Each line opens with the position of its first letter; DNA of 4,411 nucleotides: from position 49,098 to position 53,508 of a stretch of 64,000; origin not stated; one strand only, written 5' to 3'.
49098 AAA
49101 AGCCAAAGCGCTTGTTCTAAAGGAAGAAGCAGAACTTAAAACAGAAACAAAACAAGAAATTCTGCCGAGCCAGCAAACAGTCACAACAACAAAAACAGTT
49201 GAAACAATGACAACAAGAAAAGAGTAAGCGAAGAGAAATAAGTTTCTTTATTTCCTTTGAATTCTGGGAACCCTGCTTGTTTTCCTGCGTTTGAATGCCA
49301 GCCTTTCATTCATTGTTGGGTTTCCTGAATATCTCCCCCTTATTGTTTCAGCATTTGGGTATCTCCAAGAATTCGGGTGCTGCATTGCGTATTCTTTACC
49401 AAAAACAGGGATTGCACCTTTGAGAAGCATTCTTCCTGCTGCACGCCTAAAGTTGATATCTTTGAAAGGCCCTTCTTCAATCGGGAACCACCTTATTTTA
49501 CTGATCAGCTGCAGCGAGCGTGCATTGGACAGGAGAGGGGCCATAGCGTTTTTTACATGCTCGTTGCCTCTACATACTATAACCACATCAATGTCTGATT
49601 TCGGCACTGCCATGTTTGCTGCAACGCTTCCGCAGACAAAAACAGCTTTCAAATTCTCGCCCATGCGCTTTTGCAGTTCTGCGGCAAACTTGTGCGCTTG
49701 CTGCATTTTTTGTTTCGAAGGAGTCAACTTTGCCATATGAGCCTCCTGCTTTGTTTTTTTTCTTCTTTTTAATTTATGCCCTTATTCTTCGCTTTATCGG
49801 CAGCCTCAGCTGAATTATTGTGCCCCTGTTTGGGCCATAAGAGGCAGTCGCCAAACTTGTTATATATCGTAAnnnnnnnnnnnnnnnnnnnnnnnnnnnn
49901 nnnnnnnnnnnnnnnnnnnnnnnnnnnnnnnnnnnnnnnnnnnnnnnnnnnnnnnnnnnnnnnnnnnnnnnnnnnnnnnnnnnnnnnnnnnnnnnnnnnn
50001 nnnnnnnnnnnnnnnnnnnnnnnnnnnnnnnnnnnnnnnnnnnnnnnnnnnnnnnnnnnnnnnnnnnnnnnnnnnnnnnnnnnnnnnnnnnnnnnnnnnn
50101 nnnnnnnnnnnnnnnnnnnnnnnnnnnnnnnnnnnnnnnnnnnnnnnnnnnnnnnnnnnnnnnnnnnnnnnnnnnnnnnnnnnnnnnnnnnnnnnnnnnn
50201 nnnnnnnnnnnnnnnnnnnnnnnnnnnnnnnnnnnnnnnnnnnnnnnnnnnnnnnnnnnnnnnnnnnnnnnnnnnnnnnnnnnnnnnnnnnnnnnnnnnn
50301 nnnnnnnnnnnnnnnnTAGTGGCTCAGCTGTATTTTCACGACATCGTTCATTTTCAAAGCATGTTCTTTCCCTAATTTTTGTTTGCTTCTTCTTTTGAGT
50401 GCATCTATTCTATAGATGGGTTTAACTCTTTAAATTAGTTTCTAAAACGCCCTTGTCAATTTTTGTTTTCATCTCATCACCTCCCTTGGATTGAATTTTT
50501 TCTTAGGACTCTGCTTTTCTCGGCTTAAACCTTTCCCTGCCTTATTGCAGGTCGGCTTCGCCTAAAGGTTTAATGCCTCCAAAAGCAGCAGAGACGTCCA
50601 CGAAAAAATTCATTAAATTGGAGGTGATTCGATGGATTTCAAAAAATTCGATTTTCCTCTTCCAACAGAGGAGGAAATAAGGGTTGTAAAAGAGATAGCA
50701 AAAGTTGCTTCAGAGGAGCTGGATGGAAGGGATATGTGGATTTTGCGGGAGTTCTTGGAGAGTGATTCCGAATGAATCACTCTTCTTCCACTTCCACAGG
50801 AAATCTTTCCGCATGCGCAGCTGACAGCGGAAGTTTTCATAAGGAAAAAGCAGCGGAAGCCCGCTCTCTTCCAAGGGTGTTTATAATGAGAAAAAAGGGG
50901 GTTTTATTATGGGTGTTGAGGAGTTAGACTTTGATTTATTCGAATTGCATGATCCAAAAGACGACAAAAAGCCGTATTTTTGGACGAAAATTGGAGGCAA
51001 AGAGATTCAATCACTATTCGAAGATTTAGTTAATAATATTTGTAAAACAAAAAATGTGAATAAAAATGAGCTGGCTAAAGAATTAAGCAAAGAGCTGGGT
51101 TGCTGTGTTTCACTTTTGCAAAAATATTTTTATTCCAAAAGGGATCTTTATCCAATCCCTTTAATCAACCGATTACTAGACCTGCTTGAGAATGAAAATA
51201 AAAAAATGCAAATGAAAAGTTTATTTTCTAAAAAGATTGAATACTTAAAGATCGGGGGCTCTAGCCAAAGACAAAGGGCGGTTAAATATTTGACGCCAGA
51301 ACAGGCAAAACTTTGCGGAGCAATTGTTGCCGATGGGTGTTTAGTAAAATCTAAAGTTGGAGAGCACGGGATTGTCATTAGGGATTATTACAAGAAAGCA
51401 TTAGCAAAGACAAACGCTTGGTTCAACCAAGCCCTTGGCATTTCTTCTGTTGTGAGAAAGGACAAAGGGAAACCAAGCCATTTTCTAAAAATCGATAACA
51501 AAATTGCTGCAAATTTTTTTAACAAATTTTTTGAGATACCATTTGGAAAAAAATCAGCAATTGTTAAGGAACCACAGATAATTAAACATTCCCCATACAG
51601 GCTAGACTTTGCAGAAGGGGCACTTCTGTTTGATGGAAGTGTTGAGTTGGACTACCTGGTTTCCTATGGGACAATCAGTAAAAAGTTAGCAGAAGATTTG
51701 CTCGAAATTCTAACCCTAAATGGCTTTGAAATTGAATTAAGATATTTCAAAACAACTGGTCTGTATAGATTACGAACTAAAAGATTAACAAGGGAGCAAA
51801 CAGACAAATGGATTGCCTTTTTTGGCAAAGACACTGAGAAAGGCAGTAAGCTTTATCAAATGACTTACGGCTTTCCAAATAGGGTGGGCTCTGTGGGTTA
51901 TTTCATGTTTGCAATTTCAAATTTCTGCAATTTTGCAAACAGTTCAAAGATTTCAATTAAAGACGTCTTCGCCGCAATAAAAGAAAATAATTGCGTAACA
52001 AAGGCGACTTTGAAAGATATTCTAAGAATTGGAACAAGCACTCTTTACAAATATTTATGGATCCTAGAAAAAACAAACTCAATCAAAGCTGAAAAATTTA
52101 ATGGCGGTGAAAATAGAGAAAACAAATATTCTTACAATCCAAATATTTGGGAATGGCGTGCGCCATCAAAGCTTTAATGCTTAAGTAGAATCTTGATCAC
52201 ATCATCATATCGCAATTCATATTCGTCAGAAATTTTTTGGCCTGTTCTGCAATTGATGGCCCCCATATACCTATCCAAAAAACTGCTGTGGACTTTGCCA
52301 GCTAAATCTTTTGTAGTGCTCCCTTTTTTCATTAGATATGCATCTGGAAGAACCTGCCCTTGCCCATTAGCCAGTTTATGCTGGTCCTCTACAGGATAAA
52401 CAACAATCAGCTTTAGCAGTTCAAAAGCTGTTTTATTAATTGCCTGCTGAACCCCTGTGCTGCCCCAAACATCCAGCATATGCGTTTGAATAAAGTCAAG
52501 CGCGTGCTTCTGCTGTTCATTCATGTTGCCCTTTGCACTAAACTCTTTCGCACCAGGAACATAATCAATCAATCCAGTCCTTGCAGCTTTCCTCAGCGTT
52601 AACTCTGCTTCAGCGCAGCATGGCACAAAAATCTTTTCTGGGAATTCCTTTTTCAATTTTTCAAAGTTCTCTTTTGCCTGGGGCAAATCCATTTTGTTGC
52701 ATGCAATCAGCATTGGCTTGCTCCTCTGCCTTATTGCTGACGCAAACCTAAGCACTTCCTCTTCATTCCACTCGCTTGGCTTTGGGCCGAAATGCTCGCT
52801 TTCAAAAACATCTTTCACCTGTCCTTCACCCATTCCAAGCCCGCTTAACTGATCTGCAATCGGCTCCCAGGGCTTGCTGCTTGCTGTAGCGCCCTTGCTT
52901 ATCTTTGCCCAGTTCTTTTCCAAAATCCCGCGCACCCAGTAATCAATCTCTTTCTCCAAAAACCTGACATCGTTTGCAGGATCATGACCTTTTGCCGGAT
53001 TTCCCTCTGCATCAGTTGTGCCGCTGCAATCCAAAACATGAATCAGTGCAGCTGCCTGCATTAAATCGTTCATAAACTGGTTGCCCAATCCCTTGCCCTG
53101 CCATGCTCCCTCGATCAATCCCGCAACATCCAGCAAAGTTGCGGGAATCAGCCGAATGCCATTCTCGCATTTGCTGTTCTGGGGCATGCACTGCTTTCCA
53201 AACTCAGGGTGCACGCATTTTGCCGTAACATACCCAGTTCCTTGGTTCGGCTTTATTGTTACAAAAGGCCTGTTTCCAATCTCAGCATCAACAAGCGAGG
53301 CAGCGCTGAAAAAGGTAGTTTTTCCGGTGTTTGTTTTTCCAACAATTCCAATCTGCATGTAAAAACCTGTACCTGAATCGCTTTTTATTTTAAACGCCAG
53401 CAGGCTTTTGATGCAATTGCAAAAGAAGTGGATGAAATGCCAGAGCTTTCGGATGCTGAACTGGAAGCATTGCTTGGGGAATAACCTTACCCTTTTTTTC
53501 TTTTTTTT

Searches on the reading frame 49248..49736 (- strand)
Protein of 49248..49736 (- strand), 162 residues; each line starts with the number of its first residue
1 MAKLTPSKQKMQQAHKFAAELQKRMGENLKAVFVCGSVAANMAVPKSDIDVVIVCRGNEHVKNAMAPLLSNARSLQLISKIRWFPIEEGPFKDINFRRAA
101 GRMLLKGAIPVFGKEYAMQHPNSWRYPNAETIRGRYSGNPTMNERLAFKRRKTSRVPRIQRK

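Call 56: search_protein_families(library=pfam, proteins=[window:49248-49736:-], max_evalue=0.001)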
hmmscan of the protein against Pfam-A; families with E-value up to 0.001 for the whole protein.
window:49248-49736:- (162 aa): 4 families
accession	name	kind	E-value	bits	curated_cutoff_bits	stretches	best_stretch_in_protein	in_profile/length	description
PF18765.7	Polbeta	-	3.6e-05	24.3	26.9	1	27-70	11-53/93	Polymerase beta, Nucleotidyltransferase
PF01909.29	NTP_transf_2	-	5.9e-05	23.8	21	1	19-59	6-44/93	Nucleotidyltransferase domain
PF14091.12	DUF4269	-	0.0004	21.1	28.9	0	33-80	18-65/151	Domain of unknown function (DUF4269)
PF22600.2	MTPAP-like_central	-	0.00055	20.5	27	1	3-60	11-70/139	Poly(A) RNA polymerase, mitochondrial-like, central palm domain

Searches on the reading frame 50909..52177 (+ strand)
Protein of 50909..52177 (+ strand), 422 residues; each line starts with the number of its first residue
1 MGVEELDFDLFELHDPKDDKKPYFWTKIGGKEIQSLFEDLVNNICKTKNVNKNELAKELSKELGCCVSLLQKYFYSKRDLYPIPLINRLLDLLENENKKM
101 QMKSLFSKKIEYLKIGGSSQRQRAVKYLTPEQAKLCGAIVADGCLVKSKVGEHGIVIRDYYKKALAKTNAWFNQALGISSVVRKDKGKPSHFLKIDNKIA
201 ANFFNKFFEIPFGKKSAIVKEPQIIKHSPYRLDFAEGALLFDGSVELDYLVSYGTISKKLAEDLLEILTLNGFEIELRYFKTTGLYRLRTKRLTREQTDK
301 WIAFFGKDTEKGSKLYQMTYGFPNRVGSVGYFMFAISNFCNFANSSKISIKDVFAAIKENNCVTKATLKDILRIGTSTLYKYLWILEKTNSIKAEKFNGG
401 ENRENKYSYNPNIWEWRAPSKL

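Call 57: search_protein_families(library=pfam, proteins=[window:50909-52177:+], max_evalue=0.001)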
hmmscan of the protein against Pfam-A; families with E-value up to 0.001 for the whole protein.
window:50909-52177:+ (422 aa): 1 family
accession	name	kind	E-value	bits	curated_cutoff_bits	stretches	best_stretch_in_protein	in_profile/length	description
PF14528.11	LAGLIDADG_3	-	0.00011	22.8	22.5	0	242-278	14-53/82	LAGLIDADG-like domain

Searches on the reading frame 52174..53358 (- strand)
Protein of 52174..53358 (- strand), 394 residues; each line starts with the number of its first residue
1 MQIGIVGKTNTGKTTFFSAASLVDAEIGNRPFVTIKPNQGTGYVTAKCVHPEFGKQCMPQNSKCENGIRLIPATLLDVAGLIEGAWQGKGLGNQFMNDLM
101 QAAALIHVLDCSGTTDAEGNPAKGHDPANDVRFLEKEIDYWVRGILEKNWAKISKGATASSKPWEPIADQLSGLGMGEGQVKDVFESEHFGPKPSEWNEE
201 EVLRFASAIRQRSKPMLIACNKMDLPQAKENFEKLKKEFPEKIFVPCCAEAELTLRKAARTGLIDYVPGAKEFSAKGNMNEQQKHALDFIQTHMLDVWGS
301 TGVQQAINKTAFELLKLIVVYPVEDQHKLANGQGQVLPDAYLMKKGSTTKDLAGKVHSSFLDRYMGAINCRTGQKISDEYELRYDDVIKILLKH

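Call 57: search_protein_families(library=pfam, proteins=[window:52174-53358:-], max_evalue=0.001)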
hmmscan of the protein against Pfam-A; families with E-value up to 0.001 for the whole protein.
window:52174-53358:- (394 aa): 5 families
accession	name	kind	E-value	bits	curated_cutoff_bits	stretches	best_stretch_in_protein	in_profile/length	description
PF08438.16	YGR210-like_G4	-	2.4e-37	128.1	24.7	1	219-325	1-108/108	Obg-like GTPase YGR210-like, G4 motif-containing domain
PF01926.29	MMR_HSR1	-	1e-12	48.6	21.9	1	2-113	1-87/113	50S ribosome-binding GTPase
PF02824.27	TGS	-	2.1e-07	31.3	22.2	1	336-391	4-59/60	TGS domain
PF02421.24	FeoB_N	-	4.3e-05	23.5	27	1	2-41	2-41/156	Ferrous iron transport protein B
PF00009.33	GTP_EFTU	-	0.00018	21.6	26.5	0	206-270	114-151/188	Elongation factor Tu GTP binding domain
